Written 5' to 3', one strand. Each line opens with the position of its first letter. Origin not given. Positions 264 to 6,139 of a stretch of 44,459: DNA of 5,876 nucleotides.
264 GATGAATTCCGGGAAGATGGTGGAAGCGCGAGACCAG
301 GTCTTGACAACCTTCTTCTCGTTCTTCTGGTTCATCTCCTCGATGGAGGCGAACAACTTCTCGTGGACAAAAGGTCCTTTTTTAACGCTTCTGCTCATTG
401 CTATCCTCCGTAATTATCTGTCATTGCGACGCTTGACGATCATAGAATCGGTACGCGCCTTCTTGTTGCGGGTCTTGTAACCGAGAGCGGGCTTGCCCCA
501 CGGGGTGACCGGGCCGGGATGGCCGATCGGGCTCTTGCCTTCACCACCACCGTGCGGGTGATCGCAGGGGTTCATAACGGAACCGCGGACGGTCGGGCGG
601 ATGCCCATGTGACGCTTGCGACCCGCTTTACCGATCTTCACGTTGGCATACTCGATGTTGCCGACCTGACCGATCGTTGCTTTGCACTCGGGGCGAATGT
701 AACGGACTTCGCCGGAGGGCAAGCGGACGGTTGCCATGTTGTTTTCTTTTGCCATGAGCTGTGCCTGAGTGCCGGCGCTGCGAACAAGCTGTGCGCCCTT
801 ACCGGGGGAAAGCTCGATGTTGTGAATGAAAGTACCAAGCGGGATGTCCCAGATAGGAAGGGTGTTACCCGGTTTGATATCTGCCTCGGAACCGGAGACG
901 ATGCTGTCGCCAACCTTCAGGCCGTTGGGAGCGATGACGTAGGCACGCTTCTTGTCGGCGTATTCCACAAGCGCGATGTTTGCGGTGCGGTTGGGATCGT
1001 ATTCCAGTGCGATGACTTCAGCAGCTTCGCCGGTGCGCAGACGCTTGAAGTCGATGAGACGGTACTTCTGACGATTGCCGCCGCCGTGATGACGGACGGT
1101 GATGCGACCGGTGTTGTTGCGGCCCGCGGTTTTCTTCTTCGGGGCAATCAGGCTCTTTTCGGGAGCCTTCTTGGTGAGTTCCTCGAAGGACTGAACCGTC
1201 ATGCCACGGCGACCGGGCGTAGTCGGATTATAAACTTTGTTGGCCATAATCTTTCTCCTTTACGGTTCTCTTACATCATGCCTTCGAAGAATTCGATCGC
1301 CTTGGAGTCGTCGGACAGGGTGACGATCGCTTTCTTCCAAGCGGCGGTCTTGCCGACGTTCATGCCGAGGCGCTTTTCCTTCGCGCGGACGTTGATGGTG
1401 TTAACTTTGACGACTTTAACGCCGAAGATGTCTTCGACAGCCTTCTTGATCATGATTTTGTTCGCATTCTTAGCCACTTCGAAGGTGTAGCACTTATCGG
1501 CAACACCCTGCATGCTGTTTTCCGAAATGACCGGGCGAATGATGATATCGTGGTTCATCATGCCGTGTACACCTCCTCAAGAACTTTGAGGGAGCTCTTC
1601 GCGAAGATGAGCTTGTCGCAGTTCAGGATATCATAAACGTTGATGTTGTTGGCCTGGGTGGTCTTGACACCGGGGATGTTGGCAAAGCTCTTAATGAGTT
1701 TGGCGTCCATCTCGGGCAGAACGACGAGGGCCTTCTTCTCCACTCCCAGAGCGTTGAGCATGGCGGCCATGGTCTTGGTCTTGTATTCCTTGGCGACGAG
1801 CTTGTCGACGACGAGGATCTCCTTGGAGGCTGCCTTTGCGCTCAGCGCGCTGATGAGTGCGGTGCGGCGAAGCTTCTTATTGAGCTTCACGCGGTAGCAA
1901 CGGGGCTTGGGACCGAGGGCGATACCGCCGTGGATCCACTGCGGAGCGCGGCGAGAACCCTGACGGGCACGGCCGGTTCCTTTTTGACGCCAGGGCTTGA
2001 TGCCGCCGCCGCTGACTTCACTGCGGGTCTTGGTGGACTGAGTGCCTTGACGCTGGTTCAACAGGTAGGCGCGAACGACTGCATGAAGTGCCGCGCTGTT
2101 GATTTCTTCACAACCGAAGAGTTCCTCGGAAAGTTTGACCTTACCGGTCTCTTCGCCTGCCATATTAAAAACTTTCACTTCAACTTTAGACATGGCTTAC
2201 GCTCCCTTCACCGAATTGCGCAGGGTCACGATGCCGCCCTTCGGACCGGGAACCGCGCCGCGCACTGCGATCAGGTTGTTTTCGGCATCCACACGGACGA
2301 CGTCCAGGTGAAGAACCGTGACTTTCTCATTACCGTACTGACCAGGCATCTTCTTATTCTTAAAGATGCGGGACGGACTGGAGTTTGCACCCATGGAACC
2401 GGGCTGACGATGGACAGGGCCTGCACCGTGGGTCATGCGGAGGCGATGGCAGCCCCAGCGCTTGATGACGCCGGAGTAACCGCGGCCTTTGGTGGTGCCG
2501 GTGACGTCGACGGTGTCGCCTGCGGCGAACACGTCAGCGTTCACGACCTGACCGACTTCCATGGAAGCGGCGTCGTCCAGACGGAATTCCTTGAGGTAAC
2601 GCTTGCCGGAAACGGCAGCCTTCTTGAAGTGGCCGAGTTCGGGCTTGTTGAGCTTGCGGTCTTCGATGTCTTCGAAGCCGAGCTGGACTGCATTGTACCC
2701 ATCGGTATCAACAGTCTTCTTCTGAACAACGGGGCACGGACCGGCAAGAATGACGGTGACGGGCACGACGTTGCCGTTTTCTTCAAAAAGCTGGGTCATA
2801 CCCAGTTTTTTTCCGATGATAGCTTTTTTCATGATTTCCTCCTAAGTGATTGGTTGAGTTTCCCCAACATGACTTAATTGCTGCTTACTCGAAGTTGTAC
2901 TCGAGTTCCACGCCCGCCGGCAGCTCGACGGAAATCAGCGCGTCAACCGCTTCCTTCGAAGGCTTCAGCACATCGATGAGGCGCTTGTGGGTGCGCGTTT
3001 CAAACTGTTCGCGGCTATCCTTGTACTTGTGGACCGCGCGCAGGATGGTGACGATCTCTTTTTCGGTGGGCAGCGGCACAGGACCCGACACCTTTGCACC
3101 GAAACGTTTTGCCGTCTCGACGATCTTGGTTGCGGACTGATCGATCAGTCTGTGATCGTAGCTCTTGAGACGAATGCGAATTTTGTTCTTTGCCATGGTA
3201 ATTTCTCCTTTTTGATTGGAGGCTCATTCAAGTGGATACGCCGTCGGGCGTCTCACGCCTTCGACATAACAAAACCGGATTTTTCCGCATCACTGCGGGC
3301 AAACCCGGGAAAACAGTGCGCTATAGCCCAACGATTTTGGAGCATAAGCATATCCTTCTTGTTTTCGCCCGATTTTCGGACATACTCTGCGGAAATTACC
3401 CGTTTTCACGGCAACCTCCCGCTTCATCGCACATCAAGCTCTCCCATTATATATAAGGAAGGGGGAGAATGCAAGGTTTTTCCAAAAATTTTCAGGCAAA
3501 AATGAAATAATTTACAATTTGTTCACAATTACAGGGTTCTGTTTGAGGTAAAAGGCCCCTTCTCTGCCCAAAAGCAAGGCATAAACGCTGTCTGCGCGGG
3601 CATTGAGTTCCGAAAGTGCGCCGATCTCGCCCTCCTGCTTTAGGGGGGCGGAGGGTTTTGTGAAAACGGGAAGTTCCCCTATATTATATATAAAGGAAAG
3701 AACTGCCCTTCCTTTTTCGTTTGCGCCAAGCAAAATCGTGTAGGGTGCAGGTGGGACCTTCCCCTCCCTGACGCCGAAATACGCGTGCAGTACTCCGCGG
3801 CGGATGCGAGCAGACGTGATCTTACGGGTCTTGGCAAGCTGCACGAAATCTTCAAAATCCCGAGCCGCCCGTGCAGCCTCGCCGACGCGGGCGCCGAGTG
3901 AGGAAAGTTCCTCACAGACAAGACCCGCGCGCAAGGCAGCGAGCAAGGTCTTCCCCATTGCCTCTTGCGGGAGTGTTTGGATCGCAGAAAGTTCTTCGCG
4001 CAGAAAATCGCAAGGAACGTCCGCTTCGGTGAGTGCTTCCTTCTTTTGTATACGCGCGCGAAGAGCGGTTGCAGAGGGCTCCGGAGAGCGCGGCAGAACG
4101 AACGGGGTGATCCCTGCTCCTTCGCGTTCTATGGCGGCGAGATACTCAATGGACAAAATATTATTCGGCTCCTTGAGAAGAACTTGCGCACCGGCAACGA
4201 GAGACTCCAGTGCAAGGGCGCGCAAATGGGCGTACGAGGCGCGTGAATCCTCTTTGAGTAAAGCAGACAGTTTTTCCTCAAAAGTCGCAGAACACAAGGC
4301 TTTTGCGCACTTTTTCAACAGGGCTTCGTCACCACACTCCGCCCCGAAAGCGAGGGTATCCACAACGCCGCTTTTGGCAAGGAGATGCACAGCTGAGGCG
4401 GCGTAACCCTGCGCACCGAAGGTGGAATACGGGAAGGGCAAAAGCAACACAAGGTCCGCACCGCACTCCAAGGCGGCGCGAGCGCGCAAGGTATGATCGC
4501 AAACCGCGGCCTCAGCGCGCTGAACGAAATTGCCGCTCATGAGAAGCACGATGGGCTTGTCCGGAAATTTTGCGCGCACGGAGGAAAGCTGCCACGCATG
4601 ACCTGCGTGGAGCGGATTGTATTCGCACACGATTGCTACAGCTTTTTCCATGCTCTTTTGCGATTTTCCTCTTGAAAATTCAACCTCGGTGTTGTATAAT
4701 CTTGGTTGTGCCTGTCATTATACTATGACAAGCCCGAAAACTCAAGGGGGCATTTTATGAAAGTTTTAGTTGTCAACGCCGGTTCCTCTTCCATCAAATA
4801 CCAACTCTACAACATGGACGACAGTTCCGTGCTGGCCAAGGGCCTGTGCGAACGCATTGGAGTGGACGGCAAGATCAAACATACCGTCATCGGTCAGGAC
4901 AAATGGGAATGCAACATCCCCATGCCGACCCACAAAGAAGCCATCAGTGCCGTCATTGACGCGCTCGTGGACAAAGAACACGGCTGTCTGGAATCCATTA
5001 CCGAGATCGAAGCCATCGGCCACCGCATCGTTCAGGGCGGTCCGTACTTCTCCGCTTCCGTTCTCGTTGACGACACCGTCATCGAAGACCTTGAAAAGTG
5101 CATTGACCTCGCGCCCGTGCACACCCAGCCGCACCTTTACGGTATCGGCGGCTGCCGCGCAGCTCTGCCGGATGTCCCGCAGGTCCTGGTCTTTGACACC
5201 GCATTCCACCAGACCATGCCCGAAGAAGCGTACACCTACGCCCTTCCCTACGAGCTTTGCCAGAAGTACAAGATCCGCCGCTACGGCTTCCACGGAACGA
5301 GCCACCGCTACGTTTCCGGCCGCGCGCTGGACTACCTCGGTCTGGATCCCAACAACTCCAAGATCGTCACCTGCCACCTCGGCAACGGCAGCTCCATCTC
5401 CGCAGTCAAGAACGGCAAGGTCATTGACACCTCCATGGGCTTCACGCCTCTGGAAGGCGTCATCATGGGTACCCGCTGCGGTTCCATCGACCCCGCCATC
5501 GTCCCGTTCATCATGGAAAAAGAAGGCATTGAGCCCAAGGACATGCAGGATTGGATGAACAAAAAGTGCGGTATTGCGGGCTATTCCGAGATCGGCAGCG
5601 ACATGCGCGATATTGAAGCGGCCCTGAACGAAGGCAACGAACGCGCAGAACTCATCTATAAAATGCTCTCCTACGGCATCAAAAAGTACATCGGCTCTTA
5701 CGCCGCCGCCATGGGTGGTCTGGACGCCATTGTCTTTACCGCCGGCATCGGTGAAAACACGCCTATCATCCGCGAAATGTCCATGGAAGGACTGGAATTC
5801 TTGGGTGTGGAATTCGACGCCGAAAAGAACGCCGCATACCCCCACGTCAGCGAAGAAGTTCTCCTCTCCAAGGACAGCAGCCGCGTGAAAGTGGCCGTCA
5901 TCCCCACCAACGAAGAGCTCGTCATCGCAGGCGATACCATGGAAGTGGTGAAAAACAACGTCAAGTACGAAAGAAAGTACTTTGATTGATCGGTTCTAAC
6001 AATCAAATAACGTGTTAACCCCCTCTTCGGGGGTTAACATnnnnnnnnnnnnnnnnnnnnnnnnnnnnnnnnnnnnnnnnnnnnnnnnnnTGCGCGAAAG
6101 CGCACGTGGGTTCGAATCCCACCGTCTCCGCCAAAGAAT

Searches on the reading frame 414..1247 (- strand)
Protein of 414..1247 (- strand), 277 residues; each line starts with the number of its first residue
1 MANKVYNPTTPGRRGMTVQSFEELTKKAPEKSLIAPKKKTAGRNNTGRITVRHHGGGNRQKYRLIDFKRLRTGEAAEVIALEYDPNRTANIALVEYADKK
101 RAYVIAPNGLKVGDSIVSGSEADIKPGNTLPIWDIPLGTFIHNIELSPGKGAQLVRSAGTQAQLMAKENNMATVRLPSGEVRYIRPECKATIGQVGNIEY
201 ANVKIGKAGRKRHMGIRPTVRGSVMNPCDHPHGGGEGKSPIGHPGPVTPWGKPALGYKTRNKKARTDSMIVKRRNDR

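Call 87: search_protein_families(library=pfam, proteins=[window:414-1247:-], max_evalue=0.01)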
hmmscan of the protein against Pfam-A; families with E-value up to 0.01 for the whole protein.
window:414-1247:- (277 aa): 2 families
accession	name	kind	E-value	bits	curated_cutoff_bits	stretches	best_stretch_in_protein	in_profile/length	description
PF03947.24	Ribosomal_L2_C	-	3.9e-55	185.7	33.7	1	125-251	1-126/126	Ribosomal Proteins L2, C-terminal domain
PF00181.30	Ribosomal_L2_N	-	3.6e-32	110.6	23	1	42-118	1-77/77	Ribosomal Proteins L2, RNA binding N-terminal domain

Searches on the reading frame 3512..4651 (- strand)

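Call 36: search_protein_families(library=pfam, proteins=[window:3512-4651:-])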
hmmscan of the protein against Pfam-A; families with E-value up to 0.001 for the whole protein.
window:3512-4651:- (379 aa): 1 family
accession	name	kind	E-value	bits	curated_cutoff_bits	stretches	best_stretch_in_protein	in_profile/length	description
PF05636.17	HIGH_NTase1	-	1.5e-75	255.4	27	1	3-361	2-390/402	HIGH Nucleotidyl Transferase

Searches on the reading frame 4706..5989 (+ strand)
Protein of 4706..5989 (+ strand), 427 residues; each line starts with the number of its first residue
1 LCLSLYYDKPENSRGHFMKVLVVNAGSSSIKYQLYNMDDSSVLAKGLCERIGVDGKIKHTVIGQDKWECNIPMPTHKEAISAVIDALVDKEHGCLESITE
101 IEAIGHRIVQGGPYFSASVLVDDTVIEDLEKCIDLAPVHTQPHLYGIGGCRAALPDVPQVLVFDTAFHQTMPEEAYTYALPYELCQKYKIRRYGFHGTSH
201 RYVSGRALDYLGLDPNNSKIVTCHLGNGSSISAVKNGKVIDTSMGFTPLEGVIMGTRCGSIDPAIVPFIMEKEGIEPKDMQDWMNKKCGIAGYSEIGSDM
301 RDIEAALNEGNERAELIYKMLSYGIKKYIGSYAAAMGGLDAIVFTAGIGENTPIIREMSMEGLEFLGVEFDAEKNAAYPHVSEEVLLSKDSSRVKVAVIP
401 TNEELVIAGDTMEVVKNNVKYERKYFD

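Call 87: search_protein_families(library=pfam, proteins=[window:4706-5989:+], max_evalue=0.01)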
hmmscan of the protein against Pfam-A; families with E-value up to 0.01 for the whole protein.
window:4706-5989:+ (427 aa): 1 family
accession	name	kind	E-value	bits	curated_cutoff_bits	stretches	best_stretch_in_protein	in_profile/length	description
PF00871.23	Acetate_kinase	-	4.1e-150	500.2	22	1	19-408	1-391/392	Acetokinase family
